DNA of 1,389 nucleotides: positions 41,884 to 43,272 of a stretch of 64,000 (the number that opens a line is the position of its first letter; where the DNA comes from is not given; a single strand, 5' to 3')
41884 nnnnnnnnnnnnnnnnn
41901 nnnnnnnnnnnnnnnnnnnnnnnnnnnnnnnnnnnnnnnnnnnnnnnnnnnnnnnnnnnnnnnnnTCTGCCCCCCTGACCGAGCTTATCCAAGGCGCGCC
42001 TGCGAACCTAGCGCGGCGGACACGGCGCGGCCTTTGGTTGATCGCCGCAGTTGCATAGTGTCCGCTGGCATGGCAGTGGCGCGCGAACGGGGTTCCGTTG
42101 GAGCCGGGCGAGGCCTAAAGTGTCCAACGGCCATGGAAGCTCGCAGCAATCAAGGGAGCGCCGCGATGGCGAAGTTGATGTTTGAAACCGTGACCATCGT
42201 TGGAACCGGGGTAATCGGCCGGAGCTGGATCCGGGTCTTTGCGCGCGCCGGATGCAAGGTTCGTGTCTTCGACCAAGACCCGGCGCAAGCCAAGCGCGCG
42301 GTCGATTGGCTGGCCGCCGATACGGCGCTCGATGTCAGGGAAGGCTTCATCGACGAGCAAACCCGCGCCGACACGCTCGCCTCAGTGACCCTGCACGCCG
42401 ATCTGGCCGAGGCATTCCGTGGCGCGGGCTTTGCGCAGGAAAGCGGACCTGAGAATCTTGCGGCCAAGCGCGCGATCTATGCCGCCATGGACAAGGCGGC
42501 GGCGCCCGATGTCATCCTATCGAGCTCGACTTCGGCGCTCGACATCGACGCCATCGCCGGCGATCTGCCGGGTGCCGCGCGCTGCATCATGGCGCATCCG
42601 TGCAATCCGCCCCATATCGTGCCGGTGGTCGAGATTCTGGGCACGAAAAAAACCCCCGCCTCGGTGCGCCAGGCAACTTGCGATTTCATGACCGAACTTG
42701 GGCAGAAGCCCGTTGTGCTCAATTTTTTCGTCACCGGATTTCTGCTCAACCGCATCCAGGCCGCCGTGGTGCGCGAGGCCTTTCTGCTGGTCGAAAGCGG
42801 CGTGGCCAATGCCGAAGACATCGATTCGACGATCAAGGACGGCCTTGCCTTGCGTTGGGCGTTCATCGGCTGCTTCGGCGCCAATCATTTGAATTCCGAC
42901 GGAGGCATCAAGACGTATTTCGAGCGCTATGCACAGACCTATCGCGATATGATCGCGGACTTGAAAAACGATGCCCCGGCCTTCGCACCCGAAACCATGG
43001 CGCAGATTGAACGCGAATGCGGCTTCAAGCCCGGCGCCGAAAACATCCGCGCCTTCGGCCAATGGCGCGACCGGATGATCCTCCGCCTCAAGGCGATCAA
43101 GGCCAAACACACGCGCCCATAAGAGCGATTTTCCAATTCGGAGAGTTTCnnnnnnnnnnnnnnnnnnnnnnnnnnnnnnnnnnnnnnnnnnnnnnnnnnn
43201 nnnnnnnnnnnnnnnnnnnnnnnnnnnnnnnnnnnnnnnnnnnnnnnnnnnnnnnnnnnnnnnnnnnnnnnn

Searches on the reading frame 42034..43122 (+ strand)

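Call 21: search_protein_families(library=pfam, proteins=[window:42034-43122:+], max_evalue=0.001)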
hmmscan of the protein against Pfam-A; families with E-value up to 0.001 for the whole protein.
window:42034-43122:+ (362 aa): 3 families
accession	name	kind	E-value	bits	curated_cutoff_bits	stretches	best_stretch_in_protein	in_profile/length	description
PF02737.24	3HCDH_N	-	4.3e-44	151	22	1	52-229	1-177/180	3-hydroxyacyl-CoA dehydrogenase, NAD binding domain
PF00725.27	3HCDH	-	2.8e-11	44.2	22.1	1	235-302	1-69/97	3-hydroxyacyl-CoA dehydrogenase, C-terminal domain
PF02826.25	2-Hacid_dh_C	-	0.00016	21.6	25.1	1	40-87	26-73/178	D-isomer specific 2-hydroxyacid dehydrogenase, NAD binding domain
